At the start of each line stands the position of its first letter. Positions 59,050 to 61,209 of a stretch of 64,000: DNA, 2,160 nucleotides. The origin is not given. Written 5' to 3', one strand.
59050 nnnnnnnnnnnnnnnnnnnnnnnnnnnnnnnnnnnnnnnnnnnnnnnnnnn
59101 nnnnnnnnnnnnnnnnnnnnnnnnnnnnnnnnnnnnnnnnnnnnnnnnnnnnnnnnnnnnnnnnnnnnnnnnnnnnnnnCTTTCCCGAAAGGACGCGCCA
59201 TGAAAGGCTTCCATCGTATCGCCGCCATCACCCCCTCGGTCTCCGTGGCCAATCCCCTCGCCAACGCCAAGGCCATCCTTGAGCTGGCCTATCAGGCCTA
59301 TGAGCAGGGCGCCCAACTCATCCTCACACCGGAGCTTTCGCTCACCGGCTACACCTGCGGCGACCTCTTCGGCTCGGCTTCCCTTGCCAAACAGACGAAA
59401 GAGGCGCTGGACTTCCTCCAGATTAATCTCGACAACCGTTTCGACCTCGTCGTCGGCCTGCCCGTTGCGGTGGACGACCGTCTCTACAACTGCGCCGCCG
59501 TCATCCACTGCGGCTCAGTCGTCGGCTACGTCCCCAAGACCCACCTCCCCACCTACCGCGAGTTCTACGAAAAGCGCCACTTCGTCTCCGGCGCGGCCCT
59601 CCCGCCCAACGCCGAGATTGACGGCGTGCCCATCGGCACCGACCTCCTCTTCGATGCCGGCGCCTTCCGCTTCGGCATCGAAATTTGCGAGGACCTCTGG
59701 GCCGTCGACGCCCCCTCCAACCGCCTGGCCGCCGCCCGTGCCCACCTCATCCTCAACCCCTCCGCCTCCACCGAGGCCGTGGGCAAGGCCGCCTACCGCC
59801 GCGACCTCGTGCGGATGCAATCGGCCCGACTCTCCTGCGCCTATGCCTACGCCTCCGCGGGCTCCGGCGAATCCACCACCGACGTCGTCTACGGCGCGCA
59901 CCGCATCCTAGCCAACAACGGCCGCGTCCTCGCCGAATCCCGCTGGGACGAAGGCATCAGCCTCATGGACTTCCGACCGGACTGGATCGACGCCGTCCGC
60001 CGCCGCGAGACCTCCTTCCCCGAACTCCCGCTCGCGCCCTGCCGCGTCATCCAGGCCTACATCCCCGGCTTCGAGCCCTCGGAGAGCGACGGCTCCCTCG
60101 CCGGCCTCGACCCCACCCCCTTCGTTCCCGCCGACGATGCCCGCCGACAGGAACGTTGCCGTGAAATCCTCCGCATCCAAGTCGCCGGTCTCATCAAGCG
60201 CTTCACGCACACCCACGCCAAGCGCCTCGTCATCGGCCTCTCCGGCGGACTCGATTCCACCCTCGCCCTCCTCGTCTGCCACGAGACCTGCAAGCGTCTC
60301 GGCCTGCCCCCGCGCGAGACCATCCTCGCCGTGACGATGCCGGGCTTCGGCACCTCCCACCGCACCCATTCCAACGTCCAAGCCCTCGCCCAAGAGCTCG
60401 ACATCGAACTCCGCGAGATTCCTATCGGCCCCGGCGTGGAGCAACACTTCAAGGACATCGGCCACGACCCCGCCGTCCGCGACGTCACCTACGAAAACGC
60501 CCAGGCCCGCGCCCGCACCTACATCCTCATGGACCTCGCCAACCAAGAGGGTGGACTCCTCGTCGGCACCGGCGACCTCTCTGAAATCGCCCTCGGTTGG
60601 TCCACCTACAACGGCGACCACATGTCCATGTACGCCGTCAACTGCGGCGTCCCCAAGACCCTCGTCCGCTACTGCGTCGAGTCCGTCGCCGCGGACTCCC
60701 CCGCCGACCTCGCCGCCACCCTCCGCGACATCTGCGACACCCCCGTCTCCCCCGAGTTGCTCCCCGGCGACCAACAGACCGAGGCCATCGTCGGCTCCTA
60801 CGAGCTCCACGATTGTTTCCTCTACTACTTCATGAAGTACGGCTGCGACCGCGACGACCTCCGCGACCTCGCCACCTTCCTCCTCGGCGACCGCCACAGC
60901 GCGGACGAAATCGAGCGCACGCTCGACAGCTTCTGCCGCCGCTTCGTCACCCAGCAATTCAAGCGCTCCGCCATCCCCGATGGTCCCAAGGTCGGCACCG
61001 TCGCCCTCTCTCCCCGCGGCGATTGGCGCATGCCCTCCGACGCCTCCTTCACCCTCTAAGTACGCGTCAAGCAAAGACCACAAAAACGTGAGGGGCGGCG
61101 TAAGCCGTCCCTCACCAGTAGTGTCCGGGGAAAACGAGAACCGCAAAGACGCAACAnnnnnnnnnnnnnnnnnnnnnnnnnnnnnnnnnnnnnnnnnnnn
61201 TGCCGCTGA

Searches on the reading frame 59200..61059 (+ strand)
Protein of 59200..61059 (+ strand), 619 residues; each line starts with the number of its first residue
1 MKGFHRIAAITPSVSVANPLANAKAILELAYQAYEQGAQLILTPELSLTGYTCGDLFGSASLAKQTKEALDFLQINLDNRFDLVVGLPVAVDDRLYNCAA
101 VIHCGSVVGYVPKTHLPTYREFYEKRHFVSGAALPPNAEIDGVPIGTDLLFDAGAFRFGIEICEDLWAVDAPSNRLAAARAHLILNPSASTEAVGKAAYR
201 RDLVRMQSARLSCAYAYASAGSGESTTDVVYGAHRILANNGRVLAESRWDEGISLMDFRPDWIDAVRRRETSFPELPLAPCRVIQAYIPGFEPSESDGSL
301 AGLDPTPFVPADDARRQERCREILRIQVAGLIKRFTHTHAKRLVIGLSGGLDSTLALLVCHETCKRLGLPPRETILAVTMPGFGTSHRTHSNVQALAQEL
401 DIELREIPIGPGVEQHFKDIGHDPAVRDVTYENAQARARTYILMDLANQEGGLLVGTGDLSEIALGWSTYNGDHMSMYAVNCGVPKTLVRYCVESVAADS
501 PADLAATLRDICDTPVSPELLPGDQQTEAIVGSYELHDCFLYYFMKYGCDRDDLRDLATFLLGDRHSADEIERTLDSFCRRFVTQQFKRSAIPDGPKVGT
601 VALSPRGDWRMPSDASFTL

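Call 54: find_encoding_contigs(protein=window:59200-61059:+, flank=10000, max_places=6)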
Protein window:59200-61059:+ (619 aa): 9 contigs read that carry it; 1 place shown.
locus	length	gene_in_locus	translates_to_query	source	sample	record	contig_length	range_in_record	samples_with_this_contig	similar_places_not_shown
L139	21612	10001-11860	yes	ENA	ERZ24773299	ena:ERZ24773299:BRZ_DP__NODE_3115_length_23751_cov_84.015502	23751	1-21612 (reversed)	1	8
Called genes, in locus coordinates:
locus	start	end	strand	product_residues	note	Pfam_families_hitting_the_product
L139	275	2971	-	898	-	PF02687:FtsX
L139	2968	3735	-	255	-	PF13481:AAA_25 (faint), PF00005:ABC_tran, PF13304:AAA_21 (faint)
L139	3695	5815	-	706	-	PF07715:Plug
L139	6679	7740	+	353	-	PF00069:Pkinase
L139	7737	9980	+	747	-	PF22745:Nlig-Ia, PF01653:DNA_ligase_aden, PF03120:OB_DNA_ligase, PF03119:DNA_ligase_ZBD, PF00533:BRCT, PF12738:PTCB-BRCT (weak)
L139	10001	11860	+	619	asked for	PF00795:CN_hydrolase, PF02540:NAD_synthase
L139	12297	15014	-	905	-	PF01547:SBP_bac_1, PF13416:SBP_bac_8, PF00528:BPD_transp_1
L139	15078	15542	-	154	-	-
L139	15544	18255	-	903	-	PF03958:Secretin_N, PF00263:Secretin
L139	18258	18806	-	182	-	-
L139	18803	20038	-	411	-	-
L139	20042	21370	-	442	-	PF21687:T2SSK_1st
